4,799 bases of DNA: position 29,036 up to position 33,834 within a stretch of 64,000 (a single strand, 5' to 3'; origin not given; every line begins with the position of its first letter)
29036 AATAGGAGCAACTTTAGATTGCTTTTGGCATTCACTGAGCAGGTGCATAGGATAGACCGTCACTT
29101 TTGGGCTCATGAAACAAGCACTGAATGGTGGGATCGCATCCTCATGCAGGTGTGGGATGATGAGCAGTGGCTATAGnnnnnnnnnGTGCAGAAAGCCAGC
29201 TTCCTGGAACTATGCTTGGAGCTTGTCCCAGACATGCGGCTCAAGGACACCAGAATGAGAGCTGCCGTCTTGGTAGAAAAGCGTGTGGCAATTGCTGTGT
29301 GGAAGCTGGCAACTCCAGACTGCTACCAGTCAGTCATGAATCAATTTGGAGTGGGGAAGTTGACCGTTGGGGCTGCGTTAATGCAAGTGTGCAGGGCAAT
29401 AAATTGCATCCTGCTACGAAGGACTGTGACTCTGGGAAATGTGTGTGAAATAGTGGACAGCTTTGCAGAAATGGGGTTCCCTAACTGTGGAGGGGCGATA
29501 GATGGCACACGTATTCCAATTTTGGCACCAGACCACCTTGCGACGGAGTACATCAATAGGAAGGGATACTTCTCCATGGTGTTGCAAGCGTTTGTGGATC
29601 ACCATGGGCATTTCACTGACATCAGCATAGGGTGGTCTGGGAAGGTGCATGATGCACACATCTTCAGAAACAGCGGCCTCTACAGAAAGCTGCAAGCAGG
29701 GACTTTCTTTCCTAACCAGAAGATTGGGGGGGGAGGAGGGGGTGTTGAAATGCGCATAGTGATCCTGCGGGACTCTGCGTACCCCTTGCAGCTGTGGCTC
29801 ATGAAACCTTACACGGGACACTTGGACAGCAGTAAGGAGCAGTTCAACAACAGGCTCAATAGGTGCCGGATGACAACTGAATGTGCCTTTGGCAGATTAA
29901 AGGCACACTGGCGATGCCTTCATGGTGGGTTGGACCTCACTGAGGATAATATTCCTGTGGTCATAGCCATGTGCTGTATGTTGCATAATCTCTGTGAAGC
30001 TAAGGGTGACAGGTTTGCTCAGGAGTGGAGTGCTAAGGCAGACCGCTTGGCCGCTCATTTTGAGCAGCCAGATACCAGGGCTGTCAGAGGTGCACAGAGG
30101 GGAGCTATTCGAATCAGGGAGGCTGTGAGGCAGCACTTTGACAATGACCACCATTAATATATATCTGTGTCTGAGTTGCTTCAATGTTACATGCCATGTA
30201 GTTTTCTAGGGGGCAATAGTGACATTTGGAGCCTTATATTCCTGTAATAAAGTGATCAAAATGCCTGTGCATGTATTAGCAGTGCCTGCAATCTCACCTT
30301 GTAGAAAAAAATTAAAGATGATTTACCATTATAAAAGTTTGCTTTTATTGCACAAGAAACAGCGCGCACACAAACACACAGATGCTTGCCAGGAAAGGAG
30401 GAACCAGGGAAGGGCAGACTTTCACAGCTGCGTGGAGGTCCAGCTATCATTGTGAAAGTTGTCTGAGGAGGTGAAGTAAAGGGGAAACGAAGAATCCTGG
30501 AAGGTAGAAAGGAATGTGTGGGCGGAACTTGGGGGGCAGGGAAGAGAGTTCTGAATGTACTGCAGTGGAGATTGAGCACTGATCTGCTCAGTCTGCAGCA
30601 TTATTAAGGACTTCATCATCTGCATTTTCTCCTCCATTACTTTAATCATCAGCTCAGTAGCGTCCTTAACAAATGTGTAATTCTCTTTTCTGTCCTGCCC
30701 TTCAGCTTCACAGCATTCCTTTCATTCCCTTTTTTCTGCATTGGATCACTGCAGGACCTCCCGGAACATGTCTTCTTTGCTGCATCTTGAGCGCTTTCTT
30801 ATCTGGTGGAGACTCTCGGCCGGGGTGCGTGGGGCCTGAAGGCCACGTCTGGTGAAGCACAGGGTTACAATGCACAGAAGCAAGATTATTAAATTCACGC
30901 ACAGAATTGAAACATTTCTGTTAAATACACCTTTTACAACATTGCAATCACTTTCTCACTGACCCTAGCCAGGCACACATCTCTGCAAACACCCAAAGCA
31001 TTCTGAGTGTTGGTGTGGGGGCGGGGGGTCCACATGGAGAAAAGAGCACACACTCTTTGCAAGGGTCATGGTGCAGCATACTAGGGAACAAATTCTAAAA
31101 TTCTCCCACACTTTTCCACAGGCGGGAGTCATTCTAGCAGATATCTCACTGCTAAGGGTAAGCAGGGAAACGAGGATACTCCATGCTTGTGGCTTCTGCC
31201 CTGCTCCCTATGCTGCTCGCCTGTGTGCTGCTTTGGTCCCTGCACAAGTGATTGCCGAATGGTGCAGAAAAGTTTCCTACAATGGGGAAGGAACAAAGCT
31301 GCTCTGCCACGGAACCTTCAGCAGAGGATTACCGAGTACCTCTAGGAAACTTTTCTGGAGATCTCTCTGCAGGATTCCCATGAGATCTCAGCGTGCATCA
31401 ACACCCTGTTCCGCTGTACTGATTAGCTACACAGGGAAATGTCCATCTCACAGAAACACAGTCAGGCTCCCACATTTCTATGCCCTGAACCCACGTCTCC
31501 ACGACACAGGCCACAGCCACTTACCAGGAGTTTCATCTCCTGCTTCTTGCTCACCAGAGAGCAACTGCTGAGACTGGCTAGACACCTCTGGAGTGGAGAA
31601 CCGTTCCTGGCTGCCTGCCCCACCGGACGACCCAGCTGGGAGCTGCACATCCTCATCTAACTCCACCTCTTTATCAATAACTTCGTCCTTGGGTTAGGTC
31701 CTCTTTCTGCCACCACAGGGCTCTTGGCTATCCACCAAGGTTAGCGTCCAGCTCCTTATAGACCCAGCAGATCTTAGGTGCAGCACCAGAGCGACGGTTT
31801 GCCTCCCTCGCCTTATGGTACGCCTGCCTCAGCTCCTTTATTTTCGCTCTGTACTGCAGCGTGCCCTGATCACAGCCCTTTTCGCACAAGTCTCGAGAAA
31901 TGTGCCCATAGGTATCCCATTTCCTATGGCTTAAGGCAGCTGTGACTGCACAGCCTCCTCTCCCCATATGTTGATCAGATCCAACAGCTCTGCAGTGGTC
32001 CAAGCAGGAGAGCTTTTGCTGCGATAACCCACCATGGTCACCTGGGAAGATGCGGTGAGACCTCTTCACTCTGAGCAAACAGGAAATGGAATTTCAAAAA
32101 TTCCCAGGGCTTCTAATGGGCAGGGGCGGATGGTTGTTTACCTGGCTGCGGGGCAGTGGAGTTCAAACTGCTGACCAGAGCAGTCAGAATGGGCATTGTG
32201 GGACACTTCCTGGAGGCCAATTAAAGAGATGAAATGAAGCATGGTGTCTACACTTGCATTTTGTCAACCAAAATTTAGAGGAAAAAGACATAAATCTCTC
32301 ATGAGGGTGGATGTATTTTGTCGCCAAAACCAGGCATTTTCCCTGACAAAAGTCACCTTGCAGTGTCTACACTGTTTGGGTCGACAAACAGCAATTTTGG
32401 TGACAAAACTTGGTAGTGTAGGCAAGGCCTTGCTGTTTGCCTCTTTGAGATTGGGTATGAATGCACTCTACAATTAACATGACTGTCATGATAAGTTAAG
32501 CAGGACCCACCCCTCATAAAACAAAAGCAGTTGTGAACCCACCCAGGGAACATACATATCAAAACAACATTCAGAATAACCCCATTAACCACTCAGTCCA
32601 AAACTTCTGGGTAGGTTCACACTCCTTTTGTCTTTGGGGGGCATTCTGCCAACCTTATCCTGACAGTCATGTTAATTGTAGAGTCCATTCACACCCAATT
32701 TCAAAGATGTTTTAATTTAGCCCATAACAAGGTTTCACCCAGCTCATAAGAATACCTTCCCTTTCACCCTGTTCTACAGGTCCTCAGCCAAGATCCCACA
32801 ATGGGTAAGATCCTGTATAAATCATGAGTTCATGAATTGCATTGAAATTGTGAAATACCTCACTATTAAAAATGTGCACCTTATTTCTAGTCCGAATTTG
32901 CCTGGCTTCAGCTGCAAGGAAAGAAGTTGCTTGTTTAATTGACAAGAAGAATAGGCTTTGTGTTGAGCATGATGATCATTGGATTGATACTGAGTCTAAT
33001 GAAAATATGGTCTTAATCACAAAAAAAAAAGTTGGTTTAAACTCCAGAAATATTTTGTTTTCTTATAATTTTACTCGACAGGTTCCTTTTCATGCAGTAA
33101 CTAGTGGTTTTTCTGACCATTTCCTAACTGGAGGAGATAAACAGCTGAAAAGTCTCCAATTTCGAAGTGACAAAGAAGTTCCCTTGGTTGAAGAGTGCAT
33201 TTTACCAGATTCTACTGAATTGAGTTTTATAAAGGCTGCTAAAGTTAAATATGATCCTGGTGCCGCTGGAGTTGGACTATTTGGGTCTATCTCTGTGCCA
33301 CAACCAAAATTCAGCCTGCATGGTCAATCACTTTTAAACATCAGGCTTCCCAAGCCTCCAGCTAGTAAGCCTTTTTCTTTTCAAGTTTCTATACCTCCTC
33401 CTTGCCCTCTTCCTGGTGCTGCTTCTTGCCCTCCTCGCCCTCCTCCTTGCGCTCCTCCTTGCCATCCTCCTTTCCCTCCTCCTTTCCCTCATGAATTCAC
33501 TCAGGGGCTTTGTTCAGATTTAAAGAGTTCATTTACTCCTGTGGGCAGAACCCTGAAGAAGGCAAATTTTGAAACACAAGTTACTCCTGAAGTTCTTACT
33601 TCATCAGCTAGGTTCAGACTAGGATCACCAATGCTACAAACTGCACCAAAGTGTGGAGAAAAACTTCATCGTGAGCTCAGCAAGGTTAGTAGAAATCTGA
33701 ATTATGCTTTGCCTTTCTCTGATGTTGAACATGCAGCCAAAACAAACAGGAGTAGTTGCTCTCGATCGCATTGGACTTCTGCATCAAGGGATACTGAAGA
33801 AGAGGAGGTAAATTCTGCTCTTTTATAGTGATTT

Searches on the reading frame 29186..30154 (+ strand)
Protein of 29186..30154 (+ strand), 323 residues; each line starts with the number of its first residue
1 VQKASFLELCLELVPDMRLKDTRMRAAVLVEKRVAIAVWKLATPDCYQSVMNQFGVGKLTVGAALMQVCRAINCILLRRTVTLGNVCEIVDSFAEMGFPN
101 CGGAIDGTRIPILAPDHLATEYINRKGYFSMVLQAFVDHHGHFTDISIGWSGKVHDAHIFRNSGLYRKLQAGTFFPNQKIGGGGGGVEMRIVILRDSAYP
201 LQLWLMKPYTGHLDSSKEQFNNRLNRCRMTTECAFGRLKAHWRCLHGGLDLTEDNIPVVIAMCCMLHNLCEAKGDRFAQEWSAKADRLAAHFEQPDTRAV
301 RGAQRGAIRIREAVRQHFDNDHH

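Call 21: find_encoding_contigs(protein=window:29186-30154:+, flank=10000, max_places=6)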
Protein seq(323 aa) (323 aa): no gene with exactly this product is on record in the collection.

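Call 66: find_homologous_proteins(query=window:29186-30154:+, max_evalue=1e-60)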
Query seq(323 aa) (323 aa): 468 proteins with E <= 1e-60 among 4341 candidates; the best 120 are listed.
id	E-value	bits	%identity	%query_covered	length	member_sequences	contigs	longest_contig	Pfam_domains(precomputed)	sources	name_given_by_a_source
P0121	1.9e-161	554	76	99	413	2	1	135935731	PF01609.28,PF26138.1,PF04827.21,PF13359.13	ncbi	ncbi:uncharacterized protein ACDP82_007612 [Pangshura tecta]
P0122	4.5e-156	537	74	100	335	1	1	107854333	PF13359.13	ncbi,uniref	ncbi:uncharacterized protein LOC135884139 [Emys orbicularis]|uniref:uncharacterized protein LOC13588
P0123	2.1e-152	525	70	98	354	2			PF01609.28,PF26138.1,PF04827.21,PF13359.13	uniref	uniref:DDE Tnp4 domain-containing protein n=1 Tax=Pelusios castaneus TaxID=367368 RepID=A0A8C8SK72_9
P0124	1.0e-148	513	69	100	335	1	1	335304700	PF01609.28,PF26138.1,PF04827.21,PF13359.13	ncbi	ncbi:uncharacterized protein RBU57_018045 [Macrochelys suwanniensis]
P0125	9.7e-148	509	70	100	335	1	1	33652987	PF26138.1,PF13359.13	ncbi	ncbi:unnamed protein product [Eretmochelys imbricata]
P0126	2.4e-147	508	70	100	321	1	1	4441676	PF01609.28,PF04827.21,PF13359.13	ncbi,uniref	ncbi:uncharacterized protein [Emydura macquarii macquarii]|uniref:uncharacterized protein n=1 Tax=Em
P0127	1.1e-146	506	68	100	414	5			PF01609.28,PF26138.1,PF04827.21,PF13359.13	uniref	uniref:DDE Tnp4 domain-containing protein n=1 Tax=Chelonoidis abingdonii TaxID=106734 RepID=A0A8C0J8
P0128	3.6e-145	501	70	99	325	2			PF01609.28,PF26138.1,PF04827.21,PF13359.13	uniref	uniref:DDE Tnp4 domain-containing protein n=1 Tax=Pelusios castaneus TaxID=367368 RepID=A0A8C8R4N1_9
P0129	4.5e-145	501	68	100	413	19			PF01609.28,PF26138.1,PF04827.21,PF13359.13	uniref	uniref:DDE Tnp4 domain-containing protein n=1 Tax=Gopherus agassizii TaxID=38772 RepID=A0A452HRH7_9S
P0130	4.2e-144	498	67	100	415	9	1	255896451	PF01609.28,PF26138.1,PF04827.21,PF13359.13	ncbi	ncbi:uncharacterized protein RBU57_001592 [Macrochelys suwanniensis]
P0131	1.8e-143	495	67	100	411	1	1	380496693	PF01609.28,PF26138.1,PF04827.21,PF13359.13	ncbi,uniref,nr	ncbi:uncharacterized protein LOC127041871 isoform X1 [Gopherus flavomarginatus]|uniref:uncharacteriz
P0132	1.9e-143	495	68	100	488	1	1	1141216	PF01609.28,PF26138.1,PF04827.21,PF01352.33,PF13359.13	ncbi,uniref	ncbi:uncharacterized protein [Emydura macquarii macquarii]|uniref:uncharacterized protein isoform X1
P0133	2.2e-143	495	69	98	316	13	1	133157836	PF01609.28,PF04827.21,PF13359.13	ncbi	ncbi:uncharacterized protein RBU57_005846 [Macrochelys suwanniensis]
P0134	4.3e-142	491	69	100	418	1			PF26138.1,PF04827.21,PF13359.13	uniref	uniref:DDE Tnp4 domain-containing protein n=1 Tax=Pelusios castaneus TaxID=367368 RepID=A0A8C8SFE4_9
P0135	4.7e-142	491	67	100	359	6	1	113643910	PF01609.28,PF26138.1,PF04827.21,PF13359.13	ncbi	ncbi:uncharacterized protein RBU57_007784 [Macrochelys suwanniensis]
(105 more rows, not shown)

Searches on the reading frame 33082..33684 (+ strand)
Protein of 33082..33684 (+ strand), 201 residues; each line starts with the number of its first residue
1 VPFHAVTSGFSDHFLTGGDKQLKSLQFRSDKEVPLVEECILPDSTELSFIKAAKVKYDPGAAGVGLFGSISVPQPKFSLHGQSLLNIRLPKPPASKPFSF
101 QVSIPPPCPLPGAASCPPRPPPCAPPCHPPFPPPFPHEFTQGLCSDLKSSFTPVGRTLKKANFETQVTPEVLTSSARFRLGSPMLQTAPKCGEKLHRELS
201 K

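Call 57: search_protein_representatives(protein=window:33082-33684:+)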
Query: 201 residues. Proteins with E-value up to 0.001 (for the whole library): 1; up to 1e-10: 1; up to 1e-30: 1. The best 1 are listed.
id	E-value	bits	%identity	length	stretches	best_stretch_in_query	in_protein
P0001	1.4e-101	354.8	95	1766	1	1-201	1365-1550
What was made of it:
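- Tried and rejected: The exhaustive HMMER search was needed to find the gene (call 57).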

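Call 59: list_cluster_members(proteins=[P0001])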
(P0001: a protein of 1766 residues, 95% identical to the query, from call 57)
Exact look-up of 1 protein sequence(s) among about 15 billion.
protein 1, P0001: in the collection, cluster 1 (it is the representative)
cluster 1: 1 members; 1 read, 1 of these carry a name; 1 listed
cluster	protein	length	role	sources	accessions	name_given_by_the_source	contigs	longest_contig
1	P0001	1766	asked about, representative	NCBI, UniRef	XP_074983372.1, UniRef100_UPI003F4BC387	protein mono-ADP-ribosyltransferase PARP4 isoform X6 [Caretta caretta] | protein mono-ADP-ribosyltransferase PARP4 isoform X6 n=1 Tax=Caretta caretta TaxID=8467 ...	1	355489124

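Call 60: find_encoding_contigs(protein=P0001, flank=1000, max_places=3)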
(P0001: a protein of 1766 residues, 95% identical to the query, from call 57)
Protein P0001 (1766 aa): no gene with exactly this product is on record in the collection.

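Call 61: find_homologous_proteins(query=P0001, max_evalue=1e-100)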
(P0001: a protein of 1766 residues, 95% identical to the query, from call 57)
Query P0001 (1766 aa): 384 proteins with E <= 1e-100 among 5923 candidates; the best 120 are listed.
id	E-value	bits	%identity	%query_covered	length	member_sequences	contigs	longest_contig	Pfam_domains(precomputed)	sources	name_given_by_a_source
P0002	0.0e+0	4144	99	77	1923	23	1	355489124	PF13768.13,PF00644.27,PF13757.13,PF26156.1,PF26166.1,PF00092.35,PF00533.34,PF13519.13,PF08487.17,PF16589.13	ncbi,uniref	ncbi:protein mono-ADP-ribosyltransferase PARP4 isoform X4 [Caretta caretta]|uniref:protein mono-ADP-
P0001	0.0e+0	4095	100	100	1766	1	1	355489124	PF13768.13,PF00644.27,PF13757.13,PF26156.1,PF26166.1,PF00092.35,PF00533.34,PF13519.13,PF08487.17,PF16589.13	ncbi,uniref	ncbi:protein mono-ADP-ribosyltransferase PARP4 isoform X6 [Caretta caretta]|uniref:protein mono-ADP-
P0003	0.0e+0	3970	98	78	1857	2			PF13768.13,PF00644.27,PF13757.13,PF26156.1,PF26166.1,PF00092.35,PF00533.34,PF13519.13,PF08487.17,PF16589.13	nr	nr:protein mono-ADP-ribosyltransferase PARP4 isoform X6 [Caretta caretta]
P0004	0.0e+0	3913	97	100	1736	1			PF13768.13,PF00644.27,PF13757.13,PF26156.1,PF26166.1,PF00092.35,PF00533.34,PF13519.13,PF08487.17,PF16589.13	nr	nr:protein mono-ADP-ribosyltransferase PARP4 isoform X7 [Caretta caretta]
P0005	0.0e+0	3683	97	72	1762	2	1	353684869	PF13768.13,PF00644.27,PF13757.13,PF26156.1,PF26166.1,PF00092.35,PF00533.34,PF13519.13,PF08487.17,PF16589.13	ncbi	ncbi:unnamed protein product [Lepidochelys olivacea]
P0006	0.0e+0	3629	97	71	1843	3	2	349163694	PF13768.13,PF00644.27,PF13757.13,PF26156.1,PF26166.1,PF00092.35,PF00533.34,PF13519.13,PF08487.17,PF16589.13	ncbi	ncbi:unnamed protein product [Natator depressus]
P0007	0.0e+0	3380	93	72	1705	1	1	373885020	PF13768.13,PF00644.27,PF13757.13,PF26156.1,PF26166.1,PF00092.35,PF00533.34,PF13519.13,PF05762.21,PF08487.17,PF16589.13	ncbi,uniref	ncbi:protein mono-ADP-ribosyltransferase PARP4 [Emys orbicularis]|uniref:protein mono-ADP-ribosyltra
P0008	0.0e+0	3343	97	72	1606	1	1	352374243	PF13768.13,PF00644.27,PF13757.13,PF26156.1,PF26166.1,PF00092.35,PF00533.34,PF13519.13,PF08487.17,PF16589.13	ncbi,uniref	ncbi:protein mono-ADP-ribosyltransferase PARP4 isoform X6 [Lepidochelys kempii]|uniref:protein mono-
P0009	0.0e+0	3304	92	72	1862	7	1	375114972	PF13768.13,PF00644.27,PF13757.13,PF26156.1,PF26166.1,PF00092.35,PF00533.34,PF13519.13,PF08487.17,PF16589.13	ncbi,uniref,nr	ncbi:protein mono-ADP-ribosyltransferase PARP4 isoform X1 [Mauremys mutica]|uniref:protein mono-ADP-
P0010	0.0e+0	3294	89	77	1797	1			PF13768.13,PF00644.27,PF13757.13,PF26156.1,PF26166.1,PF00092.35,PF00533.34,PF13519.13,PF08487.17,PF16589.13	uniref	uniref:Poly [ADP-ribose] polymerase n=1 Tax=Chrysemys picta bellii TaxID=8478 RepID=A0A8C3IAS6_CHRPI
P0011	0.0e+0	3289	97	72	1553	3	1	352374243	PF13768.13,PF00644.27,PF13757.13,PF26156.1,PF26166.1,PF00092.35,PF00533.34,PF13519.13,PF08487.17,PF16589.13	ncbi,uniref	ncbi:protein mono-ADP-ribosyltransferase PARP4 isoform X7 [Lepidochelys kempii]|uniref:protein mono-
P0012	0.0e+0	3284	88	77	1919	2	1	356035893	PF13768.13,PF00644.27,PF13757.13,PF26156.1,PF26166.1,PF00092.35,PF00533.34,PF13519.13,PF08487.17,PF16589.13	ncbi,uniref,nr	ncbi:protein mono-ADP-ribosyltransferase PARP4 isoform X2 [Malaclemys terrapin pileata]|uniref:prote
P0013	0.0e+0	3266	92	77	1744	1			PF13768.13,PF00644.27,PF13757.13,PF26156.1,PF26166.1,PF00092.35,PF00533.34,PF13519.13,PF08487.17,PF16589.13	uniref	uniref:Poly [ADP-ribose] polymerase n=1 Tax=Chrysemys picta bellii TaxID=8478 RepID=A0A8C3I7N1_CHRPI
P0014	0.0e+0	3255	89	75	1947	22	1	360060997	PF13768.13,PF00644.27,PF13757.13,PF26156.1,PF26166.1,PF00092.35,PF13519.13,PF08487.17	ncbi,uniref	ncbi:protein mono-ADP-ribosyltransferase PARP4 isoform X6 [Chrysemys picta bellii]|uniref:protein mo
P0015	0.0e+0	3251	85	80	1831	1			PF13768.13,PF00644.27,PF13757.13,PF26156.1,PF26166.1,PF00092.35,PF13519.13,PF08487.17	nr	nr:protein mono-ADP-ribosyltransferase PARP4 isoform X8 [Chrysemys picta bellii]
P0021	0.0e+0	2910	80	94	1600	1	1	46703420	PF13768.13,PF00644.27,PF13757.13,PF26156.1,PF26166.1,PF00092.35,PF00533.34,PF13519.13,PF05762.21,PF08487.17,PF16589.13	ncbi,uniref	ncbi:protein mono-ADP-ribosyltransferase PARP4 [Emydura macquarii macquarii]|uniref:protein mono-ADP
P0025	0.0e+0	2578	87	75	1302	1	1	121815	PF13768.13,PF00644.27,PF13757.13,PF26156.1,PF00092.35,PF13519.13,PF08487.17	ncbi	ncbi:poly(ADP-ribose) polymerase family member 4, partial [Chelydra serpentina]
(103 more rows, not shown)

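Call 64: find_encoding_contigs(protein=P0002, flank=1000, max_places=2)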
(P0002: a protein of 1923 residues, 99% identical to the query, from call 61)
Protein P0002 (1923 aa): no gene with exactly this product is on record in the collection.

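Call 65: find_encoding_contigs(protein=P0006, flank=1000, max_places=2)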
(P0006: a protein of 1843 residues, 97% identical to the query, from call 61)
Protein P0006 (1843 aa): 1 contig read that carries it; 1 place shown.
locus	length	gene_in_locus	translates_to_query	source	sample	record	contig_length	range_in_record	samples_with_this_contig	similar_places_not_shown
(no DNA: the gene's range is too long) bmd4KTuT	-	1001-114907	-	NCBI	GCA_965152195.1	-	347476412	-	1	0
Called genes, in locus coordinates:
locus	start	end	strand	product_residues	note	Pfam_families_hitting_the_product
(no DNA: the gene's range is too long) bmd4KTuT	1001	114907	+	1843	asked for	PF00533:BRCT, PF16589:BRCT_2, PF26166:WGR-like_PARP4, PF00644:PARP, PF08487:VIT, PF13757:VIT_2, PF00092:VWA, PF13519:VWA_2, +2 more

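Call 70: find_encoding_contigs(protein=P0025, flank=1000, max_places=2)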
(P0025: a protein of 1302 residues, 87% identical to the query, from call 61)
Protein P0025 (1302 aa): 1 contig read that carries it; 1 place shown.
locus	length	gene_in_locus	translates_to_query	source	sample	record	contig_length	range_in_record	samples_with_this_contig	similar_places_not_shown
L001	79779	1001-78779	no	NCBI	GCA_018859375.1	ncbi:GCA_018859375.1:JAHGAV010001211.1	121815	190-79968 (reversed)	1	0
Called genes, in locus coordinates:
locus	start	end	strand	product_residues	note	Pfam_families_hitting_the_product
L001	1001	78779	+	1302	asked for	PF00644:PARP, PF13757:VIT_2, PF08487:VIT, PF00092:VWA, PF13519:VWA_2, PF13768:VWA_3, PF26156:PARP4_MVP-ID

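Call 77: find_encoding_contigs(protein=P0021, flank=1000, max_places=2)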
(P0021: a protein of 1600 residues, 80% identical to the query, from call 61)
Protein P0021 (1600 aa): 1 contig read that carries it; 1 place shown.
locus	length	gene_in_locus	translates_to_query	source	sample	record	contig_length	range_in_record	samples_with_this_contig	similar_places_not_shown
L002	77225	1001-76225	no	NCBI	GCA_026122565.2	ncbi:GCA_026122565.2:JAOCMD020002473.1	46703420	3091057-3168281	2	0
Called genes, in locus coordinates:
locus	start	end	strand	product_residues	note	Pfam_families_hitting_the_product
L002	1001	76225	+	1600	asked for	PF00533:BRCT, PF16589:BRCT_2, PF26166:WGR-like_PARP4, PF00644:PARP, PF08487:VIT, PF13757:VIT_2, PF00092:VWA, PF13519:VWA_2, +3 more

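Call 78: find_encoding_contigs(protein=P0007, flank=1000, max_places=2)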
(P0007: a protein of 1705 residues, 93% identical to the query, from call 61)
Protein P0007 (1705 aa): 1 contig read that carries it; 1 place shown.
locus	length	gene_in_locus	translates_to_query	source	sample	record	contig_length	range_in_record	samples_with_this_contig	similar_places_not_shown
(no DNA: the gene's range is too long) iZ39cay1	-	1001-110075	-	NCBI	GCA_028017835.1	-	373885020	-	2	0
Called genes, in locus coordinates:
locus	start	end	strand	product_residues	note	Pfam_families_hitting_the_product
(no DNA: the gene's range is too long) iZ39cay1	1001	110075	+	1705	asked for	PF00533:BRCT, PF16589:BRCT_2, PF26166:WGR-like_PARP4, PF00644:PARP, PF13757:VIT_2, PF08487:VIT, PF00092:VWA, PF13519:VWA_2, +3 more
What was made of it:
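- Tried and rejected: The Natator and Emys PARP4 loci exceed 100 kb, so no DNA was returned (calls 65, 78).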
